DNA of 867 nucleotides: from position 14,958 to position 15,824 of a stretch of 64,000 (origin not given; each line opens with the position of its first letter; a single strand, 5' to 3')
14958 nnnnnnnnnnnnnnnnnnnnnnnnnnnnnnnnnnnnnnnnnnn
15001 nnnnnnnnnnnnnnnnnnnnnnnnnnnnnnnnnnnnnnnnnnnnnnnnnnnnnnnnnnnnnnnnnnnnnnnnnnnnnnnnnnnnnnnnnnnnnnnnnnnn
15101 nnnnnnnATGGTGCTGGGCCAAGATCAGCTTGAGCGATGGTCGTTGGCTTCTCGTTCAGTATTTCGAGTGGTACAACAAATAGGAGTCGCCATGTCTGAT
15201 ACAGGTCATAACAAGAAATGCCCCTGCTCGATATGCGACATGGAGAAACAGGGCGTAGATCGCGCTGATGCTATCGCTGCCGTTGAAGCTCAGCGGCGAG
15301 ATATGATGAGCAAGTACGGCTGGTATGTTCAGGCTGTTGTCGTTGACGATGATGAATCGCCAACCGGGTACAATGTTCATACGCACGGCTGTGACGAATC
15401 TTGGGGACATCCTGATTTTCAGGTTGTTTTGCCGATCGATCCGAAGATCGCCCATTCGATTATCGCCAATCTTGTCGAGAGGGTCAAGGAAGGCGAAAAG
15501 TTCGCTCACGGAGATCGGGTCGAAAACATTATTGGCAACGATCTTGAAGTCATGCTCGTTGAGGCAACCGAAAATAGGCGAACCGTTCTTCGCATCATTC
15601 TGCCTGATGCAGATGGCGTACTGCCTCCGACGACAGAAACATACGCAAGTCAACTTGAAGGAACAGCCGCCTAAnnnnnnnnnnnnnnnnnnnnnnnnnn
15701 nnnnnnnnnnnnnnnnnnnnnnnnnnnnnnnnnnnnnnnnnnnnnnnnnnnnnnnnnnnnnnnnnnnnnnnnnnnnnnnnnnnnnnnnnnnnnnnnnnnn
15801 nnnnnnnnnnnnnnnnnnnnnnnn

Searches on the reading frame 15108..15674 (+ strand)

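Call 31: search_protein_families(library=pfam, proteins=[window:15108-15674:+], max_evalue=0.01)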
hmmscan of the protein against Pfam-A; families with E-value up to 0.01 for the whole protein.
window:15108-15674:+ (188 aa): 1 family
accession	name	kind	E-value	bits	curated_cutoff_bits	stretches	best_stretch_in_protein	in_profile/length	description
PF14081.11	DUF4262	-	1.9e-15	57.6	28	1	67-173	2-121/127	Domain of unknown function (DUF4262)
